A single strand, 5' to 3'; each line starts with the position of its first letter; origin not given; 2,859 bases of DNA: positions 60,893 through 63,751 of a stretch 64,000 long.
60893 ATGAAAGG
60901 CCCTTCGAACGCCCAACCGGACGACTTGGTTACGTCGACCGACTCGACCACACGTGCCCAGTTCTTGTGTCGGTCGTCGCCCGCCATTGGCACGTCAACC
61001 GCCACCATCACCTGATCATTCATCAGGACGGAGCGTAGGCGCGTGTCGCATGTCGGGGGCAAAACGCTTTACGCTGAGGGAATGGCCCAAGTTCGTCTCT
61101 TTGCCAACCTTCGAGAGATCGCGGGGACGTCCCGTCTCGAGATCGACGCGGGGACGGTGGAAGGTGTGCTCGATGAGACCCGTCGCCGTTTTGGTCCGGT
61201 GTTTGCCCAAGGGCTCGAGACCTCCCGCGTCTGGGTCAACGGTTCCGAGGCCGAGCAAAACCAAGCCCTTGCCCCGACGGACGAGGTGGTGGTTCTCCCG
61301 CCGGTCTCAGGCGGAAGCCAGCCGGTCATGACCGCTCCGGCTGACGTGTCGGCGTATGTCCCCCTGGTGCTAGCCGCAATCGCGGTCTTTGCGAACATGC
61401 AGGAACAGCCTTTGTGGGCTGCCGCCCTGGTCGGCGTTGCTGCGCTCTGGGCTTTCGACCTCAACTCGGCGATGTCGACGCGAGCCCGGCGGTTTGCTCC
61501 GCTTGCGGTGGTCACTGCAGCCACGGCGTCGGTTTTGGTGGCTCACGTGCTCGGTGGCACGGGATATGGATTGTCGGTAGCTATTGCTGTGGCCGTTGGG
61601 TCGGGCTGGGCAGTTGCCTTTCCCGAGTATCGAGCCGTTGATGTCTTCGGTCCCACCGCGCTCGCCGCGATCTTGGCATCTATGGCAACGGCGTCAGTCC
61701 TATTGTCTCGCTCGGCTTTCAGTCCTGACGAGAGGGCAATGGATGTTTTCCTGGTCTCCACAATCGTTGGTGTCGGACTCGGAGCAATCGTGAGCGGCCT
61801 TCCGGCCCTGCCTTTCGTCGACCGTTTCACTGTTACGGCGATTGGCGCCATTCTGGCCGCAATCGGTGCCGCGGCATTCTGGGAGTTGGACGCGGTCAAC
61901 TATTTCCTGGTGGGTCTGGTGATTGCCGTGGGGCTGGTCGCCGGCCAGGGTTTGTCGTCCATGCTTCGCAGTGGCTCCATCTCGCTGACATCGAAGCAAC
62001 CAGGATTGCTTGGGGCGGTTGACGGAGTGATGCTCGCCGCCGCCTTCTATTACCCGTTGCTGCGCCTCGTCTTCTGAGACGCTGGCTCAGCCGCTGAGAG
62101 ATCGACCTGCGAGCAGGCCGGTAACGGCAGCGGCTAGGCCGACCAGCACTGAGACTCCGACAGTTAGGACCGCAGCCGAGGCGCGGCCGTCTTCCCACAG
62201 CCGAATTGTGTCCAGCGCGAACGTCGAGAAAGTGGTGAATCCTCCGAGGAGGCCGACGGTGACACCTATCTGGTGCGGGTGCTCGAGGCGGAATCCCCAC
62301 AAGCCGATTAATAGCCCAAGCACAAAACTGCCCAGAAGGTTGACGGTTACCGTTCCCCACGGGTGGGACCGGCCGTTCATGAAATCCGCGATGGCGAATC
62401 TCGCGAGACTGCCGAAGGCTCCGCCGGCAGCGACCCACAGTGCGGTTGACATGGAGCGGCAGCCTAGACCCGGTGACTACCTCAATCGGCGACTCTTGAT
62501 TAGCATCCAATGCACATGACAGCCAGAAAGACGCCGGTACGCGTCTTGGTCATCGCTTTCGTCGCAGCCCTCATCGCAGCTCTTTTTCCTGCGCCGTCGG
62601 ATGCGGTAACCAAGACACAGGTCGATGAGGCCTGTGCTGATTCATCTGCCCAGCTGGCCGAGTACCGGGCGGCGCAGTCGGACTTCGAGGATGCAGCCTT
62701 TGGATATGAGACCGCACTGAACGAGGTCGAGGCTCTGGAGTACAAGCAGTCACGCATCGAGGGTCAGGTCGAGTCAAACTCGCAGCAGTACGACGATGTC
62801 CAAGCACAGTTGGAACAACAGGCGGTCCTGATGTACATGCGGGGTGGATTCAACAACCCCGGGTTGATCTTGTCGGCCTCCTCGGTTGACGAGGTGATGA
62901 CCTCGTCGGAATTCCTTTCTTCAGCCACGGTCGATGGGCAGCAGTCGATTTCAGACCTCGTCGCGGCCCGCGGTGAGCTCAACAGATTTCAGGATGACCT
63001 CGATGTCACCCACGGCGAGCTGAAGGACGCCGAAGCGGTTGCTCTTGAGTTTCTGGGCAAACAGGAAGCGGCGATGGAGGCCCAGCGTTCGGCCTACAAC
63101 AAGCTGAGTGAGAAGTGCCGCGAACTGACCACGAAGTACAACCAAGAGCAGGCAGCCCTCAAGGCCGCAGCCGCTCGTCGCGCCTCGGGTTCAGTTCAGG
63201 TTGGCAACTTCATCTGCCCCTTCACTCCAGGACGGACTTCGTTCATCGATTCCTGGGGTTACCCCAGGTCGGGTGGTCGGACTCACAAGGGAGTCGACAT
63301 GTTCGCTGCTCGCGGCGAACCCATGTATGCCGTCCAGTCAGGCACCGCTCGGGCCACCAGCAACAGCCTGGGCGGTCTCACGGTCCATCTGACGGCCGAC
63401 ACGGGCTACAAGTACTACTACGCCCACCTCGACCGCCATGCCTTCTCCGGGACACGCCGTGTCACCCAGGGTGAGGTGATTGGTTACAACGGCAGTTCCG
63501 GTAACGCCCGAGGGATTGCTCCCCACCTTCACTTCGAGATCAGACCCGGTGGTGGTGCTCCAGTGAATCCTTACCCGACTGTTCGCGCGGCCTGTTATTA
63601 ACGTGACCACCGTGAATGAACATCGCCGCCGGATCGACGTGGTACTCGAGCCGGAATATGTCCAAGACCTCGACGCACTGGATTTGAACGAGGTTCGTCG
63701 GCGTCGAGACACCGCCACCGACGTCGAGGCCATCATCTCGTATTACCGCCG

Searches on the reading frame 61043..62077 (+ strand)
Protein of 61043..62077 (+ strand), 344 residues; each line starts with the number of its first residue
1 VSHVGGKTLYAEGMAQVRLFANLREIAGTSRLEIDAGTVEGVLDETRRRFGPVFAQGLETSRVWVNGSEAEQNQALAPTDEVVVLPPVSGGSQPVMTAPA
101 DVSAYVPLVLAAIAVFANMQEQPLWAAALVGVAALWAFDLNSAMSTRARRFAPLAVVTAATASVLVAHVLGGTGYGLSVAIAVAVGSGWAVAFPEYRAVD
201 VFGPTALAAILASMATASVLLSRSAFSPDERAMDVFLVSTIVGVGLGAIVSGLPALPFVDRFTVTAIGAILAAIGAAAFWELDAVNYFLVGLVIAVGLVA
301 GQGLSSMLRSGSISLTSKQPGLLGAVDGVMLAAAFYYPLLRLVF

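Call 55: search_protein_families(library=pfam, proteins=[window:61043-62077:+], max_evalue=0.00001)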
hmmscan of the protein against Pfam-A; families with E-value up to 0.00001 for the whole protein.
window:61043-62077:+ (344 aa): 1 family
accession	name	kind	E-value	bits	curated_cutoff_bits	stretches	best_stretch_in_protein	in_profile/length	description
PF02597.26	ThiS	-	1.1e-09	39.1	22.5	1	17-91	1-76/76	ThiS family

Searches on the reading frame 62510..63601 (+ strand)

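Call 55: search_protein_families(library=pfam, proteins=[window:62510-63601:+], max_evalue=0.00001)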
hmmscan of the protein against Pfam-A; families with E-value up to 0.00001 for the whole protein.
window:62510-63601:+ (363 aa): 1 family
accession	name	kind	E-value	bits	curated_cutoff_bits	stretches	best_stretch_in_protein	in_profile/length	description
PF01551.29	Peptidase_M23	-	1.3e-20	73.8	28.7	1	258-354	2-96/96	Peptidase family M23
